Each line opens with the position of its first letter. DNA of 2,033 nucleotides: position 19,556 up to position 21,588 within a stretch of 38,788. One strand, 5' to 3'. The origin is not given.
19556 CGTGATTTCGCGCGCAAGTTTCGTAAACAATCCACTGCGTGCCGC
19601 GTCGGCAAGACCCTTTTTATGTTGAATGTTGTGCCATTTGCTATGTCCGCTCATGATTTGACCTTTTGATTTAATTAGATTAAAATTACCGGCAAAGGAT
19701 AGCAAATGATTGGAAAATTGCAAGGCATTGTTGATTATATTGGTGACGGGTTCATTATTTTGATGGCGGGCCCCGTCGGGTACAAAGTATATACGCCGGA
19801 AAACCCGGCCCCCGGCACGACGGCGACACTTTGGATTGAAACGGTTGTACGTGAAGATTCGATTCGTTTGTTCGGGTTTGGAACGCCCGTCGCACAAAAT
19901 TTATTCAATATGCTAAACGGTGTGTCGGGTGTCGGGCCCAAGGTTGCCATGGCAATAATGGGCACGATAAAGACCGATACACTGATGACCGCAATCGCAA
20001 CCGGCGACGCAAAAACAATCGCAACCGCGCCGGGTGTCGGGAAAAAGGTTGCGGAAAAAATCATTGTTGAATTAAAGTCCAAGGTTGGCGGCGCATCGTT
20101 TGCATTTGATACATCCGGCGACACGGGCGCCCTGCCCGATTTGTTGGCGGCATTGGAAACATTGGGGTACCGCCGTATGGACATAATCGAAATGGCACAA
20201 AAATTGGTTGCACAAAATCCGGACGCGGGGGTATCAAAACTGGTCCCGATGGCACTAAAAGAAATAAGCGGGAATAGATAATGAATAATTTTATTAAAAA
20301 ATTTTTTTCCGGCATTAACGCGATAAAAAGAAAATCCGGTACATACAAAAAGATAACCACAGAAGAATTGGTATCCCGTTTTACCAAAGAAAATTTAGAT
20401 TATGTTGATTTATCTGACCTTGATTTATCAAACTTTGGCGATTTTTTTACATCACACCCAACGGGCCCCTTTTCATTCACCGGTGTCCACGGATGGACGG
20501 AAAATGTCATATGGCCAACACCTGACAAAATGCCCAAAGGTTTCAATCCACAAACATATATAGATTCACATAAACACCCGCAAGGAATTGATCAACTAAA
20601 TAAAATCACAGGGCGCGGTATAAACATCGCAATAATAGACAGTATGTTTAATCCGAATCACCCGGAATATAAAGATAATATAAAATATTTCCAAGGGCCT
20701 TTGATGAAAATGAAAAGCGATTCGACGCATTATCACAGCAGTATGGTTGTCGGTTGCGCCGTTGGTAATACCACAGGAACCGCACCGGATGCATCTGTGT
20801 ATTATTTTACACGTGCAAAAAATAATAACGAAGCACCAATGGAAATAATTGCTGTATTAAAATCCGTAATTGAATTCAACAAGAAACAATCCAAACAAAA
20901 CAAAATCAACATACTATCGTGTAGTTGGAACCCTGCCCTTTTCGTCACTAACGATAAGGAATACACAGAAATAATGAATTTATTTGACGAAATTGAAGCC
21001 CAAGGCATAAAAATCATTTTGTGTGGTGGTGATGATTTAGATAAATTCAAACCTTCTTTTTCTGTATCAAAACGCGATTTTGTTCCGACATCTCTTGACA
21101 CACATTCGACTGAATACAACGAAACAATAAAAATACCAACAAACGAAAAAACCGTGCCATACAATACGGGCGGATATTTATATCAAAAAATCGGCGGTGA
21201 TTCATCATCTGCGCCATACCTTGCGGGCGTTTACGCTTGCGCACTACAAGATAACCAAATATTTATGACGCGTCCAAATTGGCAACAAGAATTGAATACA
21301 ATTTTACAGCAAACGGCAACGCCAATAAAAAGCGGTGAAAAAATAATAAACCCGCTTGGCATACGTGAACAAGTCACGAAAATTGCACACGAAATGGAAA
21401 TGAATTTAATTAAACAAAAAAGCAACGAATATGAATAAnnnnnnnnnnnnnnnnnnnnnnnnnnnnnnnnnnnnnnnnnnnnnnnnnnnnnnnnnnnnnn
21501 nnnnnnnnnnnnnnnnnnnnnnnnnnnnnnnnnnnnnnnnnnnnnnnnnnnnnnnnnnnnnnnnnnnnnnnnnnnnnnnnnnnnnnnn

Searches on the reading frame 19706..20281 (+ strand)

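Call 89: search_protein_families(library=pfam, proteins=[window:19706-20281:+], max_evalue=0.00001)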
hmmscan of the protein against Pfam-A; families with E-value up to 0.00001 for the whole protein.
window:19706-20281:+ (191 aa): 3 families
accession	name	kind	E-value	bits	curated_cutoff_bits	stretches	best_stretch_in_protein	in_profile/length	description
PF14520.12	HHH_5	-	4.8e-15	56.2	27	1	67-124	1-56/57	Helix-hairpin-helix domain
PF01330.27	RuvA_N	-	2e-14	53.8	23.6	1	1-57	1-61/61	RuvA N terminal domain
PF00633.29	HHH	-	3.3e-06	27.1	24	0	103-120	11-28/30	Helix-hairpin-helix motif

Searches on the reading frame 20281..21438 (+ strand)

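Call 86: search_protein_families(library=pfam, proteins=[window:20281-21438:+], max_evalue=0.00001)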
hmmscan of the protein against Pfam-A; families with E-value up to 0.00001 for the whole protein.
window:20281-21438:+ (385 aa): 1 family
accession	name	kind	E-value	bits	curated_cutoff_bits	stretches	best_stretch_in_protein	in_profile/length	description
PF00082.27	Peptidase_S8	-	4.1e-14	53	21.8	1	111-347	1-274/288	Subtilase family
